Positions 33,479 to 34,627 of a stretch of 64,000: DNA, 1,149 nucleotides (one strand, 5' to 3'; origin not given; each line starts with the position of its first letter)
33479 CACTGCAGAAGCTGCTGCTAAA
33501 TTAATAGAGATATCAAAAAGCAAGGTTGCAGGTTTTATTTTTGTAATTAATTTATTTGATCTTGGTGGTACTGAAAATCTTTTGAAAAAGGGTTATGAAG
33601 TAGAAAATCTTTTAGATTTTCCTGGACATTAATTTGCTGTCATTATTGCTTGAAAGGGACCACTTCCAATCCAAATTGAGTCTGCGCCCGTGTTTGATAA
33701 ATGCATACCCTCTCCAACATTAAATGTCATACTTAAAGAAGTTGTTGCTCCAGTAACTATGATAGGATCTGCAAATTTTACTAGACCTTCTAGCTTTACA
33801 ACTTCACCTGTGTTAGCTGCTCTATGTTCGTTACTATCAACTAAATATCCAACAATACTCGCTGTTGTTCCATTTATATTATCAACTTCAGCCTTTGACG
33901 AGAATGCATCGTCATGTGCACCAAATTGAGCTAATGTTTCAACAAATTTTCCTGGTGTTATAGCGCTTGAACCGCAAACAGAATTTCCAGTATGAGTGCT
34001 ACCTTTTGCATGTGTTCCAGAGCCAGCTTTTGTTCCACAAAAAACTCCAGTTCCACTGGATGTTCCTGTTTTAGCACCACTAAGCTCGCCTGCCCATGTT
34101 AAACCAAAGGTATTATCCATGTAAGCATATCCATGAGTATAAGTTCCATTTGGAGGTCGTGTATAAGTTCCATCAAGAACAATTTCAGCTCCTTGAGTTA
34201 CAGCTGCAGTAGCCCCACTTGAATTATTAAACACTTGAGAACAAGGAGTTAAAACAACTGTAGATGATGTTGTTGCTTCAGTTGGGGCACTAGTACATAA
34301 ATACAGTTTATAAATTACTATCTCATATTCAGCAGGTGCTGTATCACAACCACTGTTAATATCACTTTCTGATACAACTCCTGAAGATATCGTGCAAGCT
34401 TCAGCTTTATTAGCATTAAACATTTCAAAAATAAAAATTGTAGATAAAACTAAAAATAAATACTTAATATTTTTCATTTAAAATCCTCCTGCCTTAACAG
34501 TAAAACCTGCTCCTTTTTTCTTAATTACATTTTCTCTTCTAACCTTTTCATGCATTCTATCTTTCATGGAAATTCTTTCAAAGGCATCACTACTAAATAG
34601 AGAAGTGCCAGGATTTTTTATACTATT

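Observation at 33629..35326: Candidate split inverse-autotransporter: passenger-less intimin-like barrel coupled to a separate secreted protein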

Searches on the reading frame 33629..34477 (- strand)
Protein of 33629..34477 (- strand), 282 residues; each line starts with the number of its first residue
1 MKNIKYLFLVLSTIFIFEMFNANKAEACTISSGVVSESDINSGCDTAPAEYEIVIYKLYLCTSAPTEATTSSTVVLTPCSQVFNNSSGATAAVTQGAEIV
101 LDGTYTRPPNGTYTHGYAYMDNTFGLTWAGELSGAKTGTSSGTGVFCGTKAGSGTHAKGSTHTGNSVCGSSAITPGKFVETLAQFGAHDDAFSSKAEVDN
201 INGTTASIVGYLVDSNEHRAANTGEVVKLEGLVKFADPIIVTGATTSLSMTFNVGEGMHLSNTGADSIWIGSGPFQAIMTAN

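Call 4: search_protein_families(library=pfam, proteins=[window:33629-34477:-], max_evalue=1)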
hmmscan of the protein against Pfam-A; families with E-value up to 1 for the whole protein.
window:33629-34477:- (282 aa): 0 families

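Call 5: search_protein_families(library=ncbifam, proteins=[window:33629-34477:-], max_evalue=1)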
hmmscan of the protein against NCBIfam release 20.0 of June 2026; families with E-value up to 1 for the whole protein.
window:33629-34477:- (282 aa): 1 family
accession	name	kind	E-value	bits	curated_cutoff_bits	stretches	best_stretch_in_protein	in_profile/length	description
NF005436.0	PRK07023.1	equivalog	0.15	11.8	292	1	133-184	141-191/248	SDR family oxidoreductase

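Call 8: find_homologous_proteins(query=window:33629-34477:-, max_evalue=0.001)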
Query window:33629-34477:- (282 aa): 779 proteins with E <= 0.001 among 2539 candidates; the best 120 are listed.
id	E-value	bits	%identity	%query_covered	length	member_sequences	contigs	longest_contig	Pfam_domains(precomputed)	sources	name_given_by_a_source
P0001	1.7e-178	610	99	100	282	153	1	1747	-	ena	-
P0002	9.9e-172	587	94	100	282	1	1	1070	-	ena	-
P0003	8.3e-171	584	94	100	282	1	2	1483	-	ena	-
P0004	9.7e-170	581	93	100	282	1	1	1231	-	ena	-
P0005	3.7e-169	579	93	100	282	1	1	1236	-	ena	-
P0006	6.4e-169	578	93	100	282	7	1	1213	-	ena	-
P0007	5.0e-168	575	92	100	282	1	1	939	-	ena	-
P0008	2.9e-167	573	92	100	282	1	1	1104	-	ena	-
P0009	3.1e-167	573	91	100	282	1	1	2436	-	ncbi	-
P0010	3.2e-167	573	92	100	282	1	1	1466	-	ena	-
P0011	2.2e-166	570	92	100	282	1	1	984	-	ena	-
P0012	3.8e-166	569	92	100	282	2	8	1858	-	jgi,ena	-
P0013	1.6e-165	567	91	100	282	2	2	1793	-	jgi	-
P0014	1.7e-165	567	90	100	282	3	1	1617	-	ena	-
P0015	2.2e-165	567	91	100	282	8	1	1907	-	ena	-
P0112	3.4e-134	464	74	100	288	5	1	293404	-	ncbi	-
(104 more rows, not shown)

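Call 15: search_protein_families(library=phrogs, proteins=[window:33629-34477:-], max_evalue=1)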
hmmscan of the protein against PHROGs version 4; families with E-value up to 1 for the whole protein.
window:33629-34477:- (282 aa): 0 families

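Call 16: search_solved_structures(query=A1, max_evalue=10, show_alignments=2)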
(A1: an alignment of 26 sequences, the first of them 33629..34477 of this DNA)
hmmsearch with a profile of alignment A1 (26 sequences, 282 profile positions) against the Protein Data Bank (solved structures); distinct sequences matched with E-value up to 10: 2.
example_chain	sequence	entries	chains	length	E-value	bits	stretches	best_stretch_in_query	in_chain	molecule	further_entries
1xmb_A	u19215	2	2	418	0.14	14.7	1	122-185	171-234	IAA-amino acid hydrolase homolog 2 | IAA-amino acid hydrolase ILR1-like 2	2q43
1n7z_A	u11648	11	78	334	1.2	11.8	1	45-106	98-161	baseplate structural protein gp8 | Baseplate wedge protein gp8 | gp8, baseplate wedge protein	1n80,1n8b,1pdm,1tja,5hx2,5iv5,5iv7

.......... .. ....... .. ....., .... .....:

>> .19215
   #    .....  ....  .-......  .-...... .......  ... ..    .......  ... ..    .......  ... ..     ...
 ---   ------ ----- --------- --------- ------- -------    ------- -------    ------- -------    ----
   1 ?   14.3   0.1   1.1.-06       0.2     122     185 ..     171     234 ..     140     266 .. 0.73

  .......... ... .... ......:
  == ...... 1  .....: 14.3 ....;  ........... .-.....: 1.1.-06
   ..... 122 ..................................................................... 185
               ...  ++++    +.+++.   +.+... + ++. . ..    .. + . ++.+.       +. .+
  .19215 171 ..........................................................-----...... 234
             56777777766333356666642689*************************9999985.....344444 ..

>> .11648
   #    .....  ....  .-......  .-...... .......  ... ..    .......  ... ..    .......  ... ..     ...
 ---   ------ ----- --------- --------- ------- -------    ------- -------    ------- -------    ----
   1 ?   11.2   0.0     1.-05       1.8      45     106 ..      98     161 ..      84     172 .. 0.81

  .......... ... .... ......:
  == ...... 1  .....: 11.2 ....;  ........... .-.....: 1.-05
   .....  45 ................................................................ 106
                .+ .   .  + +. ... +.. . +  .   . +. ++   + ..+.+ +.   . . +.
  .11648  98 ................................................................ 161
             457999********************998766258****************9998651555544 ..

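Call 17: find_encoding_contigs(protein=P0112, flank=6000, max_places=4)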
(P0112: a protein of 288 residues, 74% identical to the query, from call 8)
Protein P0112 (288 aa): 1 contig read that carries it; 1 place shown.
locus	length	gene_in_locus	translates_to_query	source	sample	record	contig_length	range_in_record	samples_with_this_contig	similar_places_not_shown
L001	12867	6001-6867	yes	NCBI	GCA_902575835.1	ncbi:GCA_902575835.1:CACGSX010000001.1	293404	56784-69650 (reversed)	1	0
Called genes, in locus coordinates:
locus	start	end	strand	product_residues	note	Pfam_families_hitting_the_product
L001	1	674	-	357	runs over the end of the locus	PF00180:Iso_dh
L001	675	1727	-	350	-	PF00478:IMPDH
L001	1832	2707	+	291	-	PF00561:Abhydrolase_1, PF12146:Hydrolase_4, PF12697:Abhydrolase_6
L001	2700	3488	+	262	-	PF02668:TauD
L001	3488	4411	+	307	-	PF03547:Mem_trans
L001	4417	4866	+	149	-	-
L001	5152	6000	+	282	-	PF11924:IAT_beta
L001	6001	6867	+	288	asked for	-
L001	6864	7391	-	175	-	PF00156:Pribosyltran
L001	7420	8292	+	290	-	PF01048:PNP_UDP_1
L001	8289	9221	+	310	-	-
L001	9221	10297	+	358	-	PF01008:IF-2B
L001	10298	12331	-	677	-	PF00596:Aldolase_II, PF00106:adh_short, PF01370:Epimerase (faint), PF13460:NAD_binding_10 (faint), PF13561:adh_short_C2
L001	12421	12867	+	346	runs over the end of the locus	PF02675:AdoMet_dc, PF17284:Spermine_synt_N (weak), PF01564:Spermine_synth, PF03602:Cons_hypoth95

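Call 26: predict_structure(alignment_id=A1)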
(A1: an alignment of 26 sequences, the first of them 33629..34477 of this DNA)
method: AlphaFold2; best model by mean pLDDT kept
length: 282 residues; sequences in the alignment: 26
mean_pLDDT: 46.7   pTM: 0.51
mean pLDDT of the five models: 46.7, 38.4, 33.9, 32.8, 32.7
residues with pLDDT >= 90: 0; 70-90: 39; 50-70: 81; < 50: 162
segments of 3 or more residues with pLDDT < 50: 1-50, 68-72, 95-99, 122-190, 200-203, 252-278
pLDDT, mean of each block of 10 residues (from residue 1): 32 29 28 34 40 66 62 64 69 51 68 74 34 24 24 24 25 26 38 58 57 69 61 67 70 40 32 42 49
secondary structure, 60 per line:
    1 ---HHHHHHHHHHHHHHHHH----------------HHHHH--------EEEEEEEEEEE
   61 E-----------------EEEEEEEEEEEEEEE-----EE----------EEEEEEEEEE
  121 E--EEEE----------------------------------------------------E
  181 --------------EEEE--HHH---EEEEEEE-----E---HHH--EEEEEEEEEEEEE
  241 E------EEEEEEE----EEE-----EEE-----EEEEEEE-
elements in order: H4-20 H37-41 E50-61 E79-93 E111-121 E124-127 E195-198 E207-213 E228-241 E248-254 E259-261 E267-269 E275-281

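Call 37: search_protein_families(library=pfam, alignment_id=A5, max_evalue=0.1)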
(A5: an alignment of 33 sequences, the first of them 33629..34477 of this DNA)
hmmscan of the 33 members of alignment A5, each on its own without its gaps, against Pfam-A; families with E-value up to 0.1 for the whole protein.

A. member 1, window:33629-34477:- (282 aa): 0 families

B. families by the number of members that match (of 33 scanned): 2 families
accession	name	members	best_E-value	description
PF16402.11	DUF5010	1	0.0031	Domain of unknown function (DUF5010)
PF25560.1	DUF7932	1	0.064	Domain of unknown function (DUF7932)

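Call 38: search_solved_structures(query=A5, max_evalue=10, show_alignments=1)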
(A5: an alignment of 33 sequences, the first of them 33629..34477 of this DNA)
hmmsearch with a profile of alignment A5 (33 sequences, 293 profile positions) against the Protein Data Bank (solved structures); distinct sequences matched with E-value up to 10: 2.
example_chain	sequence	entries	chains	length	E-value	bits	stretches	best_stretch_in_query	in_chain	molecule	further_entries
6yfc_AA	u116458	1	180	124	0.36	13.5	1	209-280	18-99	coat protein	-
7y51_A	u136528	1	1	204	1.4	11.6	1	106-134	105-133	Predicted xylanase/chitin deacetylase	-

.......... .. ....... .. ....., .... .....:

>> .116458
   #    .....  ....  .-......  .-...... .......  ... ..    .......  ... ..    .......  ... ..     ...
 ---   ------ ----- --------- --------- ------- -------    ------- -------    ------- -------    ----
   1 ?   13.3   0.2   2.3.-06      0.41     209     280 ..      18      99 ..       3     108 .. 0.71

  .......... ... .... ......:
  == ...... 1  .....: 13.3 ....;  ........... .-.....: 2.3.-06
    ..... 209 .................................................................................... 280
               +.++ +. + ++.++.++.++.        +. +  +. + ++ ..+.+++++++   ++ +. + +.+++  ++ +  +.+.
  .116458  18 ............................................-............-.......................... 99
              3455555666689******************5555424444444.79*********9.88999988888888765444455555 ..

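Call 50: predict_structure(alignment_id=A7)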
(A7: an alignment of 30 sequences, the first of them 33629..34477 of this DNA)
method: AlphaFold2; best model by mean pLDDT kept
length: 282 residues; sequences in the alignment: 30
mean_pLDDT: 65.6   pTM: 0.67
mean pLDDT of the five models: 65.6, 65.1, 64.1, 62.3, 62.0
residues with pLDDT >= 90: 68; 70-90: 62; 50-70: 46; < 50: 106
segments of 3 or more residues with pLDDT < 50: 1-45, 131-157, 166-169, 253-282
pLDDT, mean of each block of 10 residues (from residue 1): 43 33 37 44 53 88 96 97 92 67 89 93 71 41 40 46 52 61 73 81 77 95 92 87 77 42 34 42 41
secondary structure, 60 per line:
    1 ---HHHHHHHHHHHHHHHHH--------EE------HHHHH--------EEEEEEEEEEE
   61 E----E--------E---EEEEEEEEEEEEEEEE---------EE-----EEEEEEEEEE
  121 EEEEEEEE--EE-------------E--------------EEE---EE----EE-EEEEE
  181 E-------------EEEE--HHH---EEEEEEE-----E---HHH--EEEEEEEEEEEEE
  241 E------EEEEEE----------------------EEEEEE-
elements in order: H4-20 H37-41 E50-61 E79-94 E111-128 E161-163 E176-181 E195-198 E207-213 E228-241 E248-253 E276-281

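Call 52: fold_search(model_id=the predicted structure, library=pdb)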
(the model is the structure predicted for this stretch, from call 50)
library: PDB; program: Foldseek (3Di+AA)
matches with E <= 10: 115; with E <= 0.001: 0
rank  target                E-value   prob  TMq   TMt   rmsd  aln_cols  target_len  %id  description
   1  8thf_A                4.8e-02  0.03  0.08  0.04  20.1       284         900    8  SARS-CoV-2 BA.1 S-6P-no-RBD (released 2024-07-17)
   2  7ksg_C                2.4e-01  0.02  0.08  0.04  19.1       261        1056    8  SARS-CoV-2 spike in complex with nanobodies E (released 2021-01-20)
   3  8upx_A                2.5e-01  0.01  0.07  0.04  21.3       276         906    8  Omicron-S-MERS-RBD (released 2024-08-21)
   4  9i4t_O                3.1e-01  0.03  0.11  0.12  23.4       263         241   10  Photosystem II from Arabidopsis thaliana (released 2026-03-25)
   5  8upx_B                3.3e-01  0.01  0.07  0.04  25.3       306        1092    8  Omicron-S-MERS-RBD (released 2024-08-21)
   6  6pee_A                3.7e-01  0.01  0.09  0.08  27.5       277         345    7  InvG secretin domain beta-barrel from Salmonella SPI-1 injectisome NC-base (released 2019-10-23)
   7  6q14_A                3.7e-01  0.01  0.09  0.06  27.5       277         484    7  Structure of the Salmonella SPI-1 injectisome NC-base (released 2019-10-23)
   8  6q14_B                3.7e-01  0.01  0.09  0.06  27.5       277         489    7  Structure of the Salmonella SPI-1 injectisome NC-base (released 2019-10-23)
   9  7rbu_B                4.1e-01  0.01  0.08  0.08  20.3       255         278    8  SARS-CoV-2 Spike in complex with PVI.V6-14 Fab (released 2022-05-04)
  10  7tgw_B                4.7e-01  0.02  0.09  0.04  19.1       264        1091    8  Omicron spike at 3.0 A (open form) (released 2022-03-09)
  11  8zy4_A                5.0e-01  0.02  0.10  0.04  18.5       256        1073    6  Sarbecovirus YN2013 Spike Trimer in a Locked Conformation (released 2025-02-05)
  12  8z6a_A                7.6e-01  0.01  0.07  0.03  21.2       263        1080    8  Cryo-EM structure of SARS-CoV-2 D614G S with three ACE2 receptors binding (RB3) in prefusion conformation (released 2025-02-05)
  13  7xu0_A                8.4e-01  0.01  0.08  0.03  19.3       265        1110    6  Structure of SARS-CoV-2 Spike Protein with Engineered x3 Disulfide (x3(D427C, V987C) and single Arg S1/S2 cleavage sit (released 2022-07-20)
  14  9l3q_A                8.9e-01  0.01  0.07  0.04  20.3       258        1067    7  Cryo-EM structure of SARS-CoV-2 PT Spike Protein complex with a potent broad-spectrum macrocyclic peptide inhibitor 6L (released 2026-03-11)
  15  8uul_B                1.0e+00  0.01  0.09  0.04  19.9       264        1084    6  Prototypic SARS-CoV-2 spike (containing K417) in the closed conformation (released 2023-11-29)
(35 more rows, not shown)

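Call 57: fold_search(model_id=the predicted structure, library=viral)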
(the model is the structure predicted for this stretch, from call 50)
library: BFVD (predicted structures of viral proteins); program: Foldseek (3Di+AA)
matches with E <= 10: 125; with E <= 0.001: 0
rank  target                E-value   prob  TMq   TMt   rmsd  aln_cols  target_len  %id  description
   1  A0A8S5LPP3            7.9e-02  0.08  0.12  0.11  22.4       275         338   12  Outer membrane protein [Myoviridae sp. ct0f722]
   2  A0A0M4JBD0            1.5e-01  0.04  0.11  0.10  18.1       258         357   10  (no name in the UniProt tables at hand)
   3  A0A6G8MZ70            1.7e-01  0.07  0.10  0.12  20.9       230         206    8  Uncharacterized protein [Cedratvirus kamchatka]
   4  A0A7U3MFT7            1.7e-01  0.04  0.10  0.08  16.9       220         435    7  (no name in the UniProt tables at hand)
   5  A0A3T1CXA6            1.8e-01  0.05  0.11  0.15  18.9       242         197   10  Uncharacterized protein [Acanthamoeba castellanii medusavirus J1]
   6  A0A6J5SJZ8            4.4e-01  0.03  0.10  0.15  18.8       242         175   10  Outer membrane protein beta-barrel [uncultured Caudovirales phage]
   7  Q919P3                4.6e-01  0.02  0.10  0.04  23.9       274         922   10  CUN026 putative lef-8 late transcription factor, Rna_Pol_Beta motif, similar to AcMNPV ORF50 [Culex nigripalpus nucleopolyhedrovirus (isola…
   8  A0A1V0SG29            5.1e-01  0.03  0.10  0.10  18.3       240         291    6  Uncharacterized protein [Hokovirus HKV1]
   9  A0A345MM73            6.7e-01  0.06  0.12  0.17  18.4       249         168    7  (no name in the UniProt tables at hand)
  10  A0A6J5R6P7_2          8.6e-01  0.01  0.10  0.04  22.0       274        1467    9  Concanavalin A-like lectin/glucanases superfamily [uncultured Caudovirales phage]
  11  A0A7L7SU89            9.1e-01  0.03  0.11  0.18  19.0       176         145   11  Uncharacterized protein [Gordonia phage Clown]
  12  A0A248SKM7            9.6e-01  0.06  0.15  0.23  17.8       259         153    8  (no name in the UniProt tables at hand)
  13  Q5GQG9                1.1e+00  0.02  0.10  0.10  20.7       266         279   11  Putative S-layer protein [Synechococcus phage S-PM2]
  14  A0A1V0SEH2            1.2e+00  0.02  0.12  0.07  23.4       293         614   10  Collagen triple helix repeat motif-containing protein (Fragment) [Indivirus ILV1]
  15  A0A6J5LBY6            1.2e+00  0.01  0.08  0.11  21.2       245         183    8  Outer membrane protein beta-barrel [uncultured Caudovirales phage]
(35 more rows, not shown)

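Call 74: search_protein_families(library=ncbifam, alignment_id=A5, max_evalue=0.01)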
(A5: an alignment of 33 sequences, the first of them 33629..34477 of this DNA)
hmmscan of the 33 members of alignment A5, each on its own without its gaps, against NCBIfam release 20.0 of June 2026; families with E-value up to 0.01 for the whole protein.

A. member 1, window:33629-34477:- (282 aa): 0 families

B. families by the number of members that match (of 33 scanned): 0 families
